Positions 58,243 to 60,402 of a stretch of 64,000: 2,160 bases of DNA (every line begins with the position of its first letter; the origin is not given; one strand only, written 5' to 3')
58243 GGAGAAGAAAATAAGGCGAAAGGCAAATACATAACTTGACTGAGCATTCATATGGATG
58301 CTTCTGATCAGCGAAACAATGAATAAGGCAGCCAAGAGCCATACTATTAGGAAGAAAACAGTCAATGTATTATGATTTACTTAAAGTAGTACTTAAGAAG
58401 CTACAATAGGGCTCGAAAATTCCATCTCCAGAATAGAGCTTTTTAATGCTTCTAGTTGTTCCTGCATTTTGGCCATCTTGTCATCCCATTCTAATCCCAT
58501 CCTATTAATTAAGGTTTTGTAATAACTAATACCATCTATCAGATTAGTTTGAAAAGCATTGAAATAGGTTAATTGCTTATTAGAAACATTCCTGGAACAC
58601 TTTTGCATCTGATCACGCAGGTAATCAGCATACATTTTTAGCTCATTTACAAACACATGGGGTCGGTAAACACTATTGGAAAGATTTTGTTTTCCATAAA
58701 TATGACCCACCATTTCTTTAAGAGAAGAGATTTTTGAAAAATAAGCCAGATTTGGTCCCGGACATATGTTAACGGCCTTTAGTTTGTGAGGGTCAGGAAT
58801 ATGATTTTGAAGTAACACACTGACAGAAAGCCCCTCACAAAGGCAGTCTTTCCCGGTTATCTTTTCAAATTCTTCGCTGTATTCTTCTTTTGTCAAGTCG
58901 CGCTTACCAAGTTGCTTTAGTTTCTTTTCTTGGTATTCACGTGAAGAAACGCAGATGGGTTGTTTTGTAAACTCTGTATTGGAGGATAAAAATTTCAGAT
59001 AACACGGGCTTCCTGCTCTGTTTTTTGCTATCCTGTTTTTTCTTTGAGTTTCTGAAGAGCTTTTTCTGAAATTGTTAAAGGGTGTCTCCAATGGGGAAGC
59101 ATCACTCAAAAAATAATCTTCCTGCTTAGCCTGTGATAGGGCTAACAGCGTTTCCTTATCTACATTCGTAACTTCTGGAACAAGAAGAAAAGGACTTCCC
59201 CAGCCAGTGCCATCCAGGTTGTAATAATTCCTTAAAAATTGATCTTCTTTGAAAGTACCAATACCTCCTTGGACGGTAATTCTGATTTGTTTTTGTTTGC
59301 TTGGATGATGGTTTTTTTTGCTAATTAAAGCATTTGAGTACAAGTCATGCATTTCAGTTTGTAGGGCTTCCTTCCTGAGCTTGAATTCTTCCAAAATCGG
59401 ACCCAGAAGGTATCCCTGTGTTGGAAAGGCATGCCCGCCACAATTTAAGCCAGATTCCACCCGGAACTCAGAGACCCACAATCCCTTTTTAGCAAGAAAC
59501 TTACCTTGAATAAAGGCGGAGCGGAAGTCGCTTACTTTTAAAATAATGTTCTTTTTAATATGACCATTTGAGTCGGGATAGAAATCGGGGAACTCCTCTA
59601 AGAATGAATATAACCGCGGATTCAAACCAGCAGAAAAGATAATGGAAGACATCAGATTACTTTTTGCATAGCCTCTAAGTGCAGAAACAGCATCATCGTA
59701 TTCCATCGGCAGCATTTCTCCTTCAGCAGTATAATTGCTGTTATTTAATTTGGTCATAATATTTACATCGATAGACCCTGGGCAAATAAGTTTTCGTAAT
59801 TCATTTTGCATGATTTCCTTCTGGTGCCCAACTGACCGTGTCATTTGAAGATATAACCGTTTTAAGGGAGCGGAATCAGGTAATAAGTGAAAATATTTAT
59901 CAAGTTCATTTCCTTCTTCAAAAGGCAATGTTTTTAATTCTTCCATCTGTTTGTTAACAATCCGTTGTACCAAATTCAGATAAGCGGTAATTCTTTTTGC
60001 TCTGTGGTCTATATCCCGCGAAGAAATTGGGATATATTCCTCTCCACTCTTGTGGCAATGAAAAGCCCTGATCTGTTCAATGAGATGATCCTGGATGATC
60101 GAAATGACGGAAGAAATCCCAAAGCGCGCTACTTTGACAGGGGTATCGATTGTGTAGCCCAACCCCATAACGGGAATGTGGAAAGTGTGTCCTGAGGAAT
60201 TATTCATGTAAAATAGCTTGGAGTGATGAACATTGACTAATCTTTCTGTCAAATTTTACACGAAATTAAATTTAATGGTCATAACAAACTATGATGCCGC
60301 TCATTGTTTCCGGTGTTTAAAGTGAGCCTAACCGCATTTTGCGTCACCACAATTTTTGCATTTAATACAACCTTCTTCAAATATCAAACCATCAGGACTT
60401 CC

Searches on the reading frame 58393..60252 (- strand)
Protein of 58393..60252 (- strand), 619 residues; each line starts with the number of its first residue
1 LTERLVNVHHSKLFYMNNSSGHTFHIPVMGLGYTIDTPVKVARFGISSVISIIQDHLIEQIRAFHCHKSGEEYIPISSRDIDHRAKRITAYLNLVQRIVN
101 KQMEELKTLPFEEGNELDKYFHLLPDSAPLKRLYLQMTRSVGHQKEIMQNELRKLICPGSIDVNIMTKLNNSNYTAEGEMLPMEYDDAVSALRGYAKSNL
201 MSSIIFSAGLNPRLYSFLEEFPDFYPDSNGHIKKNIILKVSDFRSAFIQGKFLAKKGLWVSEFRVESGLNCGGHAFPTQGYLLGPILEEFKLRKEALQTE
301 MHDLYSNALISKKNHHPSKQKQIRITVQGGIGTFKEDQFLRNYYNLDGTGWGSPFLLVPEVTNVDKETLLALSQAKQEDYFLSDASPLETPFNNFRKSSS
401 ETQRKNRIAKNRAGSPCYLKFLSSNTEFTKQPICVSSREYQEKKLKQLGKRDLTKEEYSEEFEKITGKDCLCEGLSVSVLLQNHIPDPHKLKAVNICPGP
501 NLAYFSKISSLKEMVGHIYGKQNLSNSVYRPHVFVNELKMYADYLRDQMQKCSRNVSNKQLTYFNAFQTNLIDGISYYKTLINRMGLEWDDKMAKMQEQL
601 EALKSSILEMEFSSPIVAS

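Call 12: search_protein_families(library=pfam, proteins=[window:58393-60252:-], max_evalue=0.001)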
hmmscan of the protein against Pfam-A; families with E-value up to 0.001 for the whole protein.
window:58393-60252:- (619 aa): 0 families

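Call 31: search_protein_families(library=pfam, proteins=[window:58393-60252:-], max_evalue=1)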
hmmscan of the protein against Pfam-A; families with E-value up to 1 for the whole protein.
window:58393-60252:- (619 aa): 2 families
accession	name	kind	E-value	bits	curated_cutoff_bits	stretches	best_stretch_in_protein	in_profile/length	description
PF13090.12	PP_kinase_C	-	0.015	15.2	25.8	1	48-106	79-138/172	Polyphosphate kinase C-terminal domain 2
PF25567.1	TPR_SYO1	-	0.022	14.7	27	1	518-580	195-257/259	SYO1-like, TPR repeats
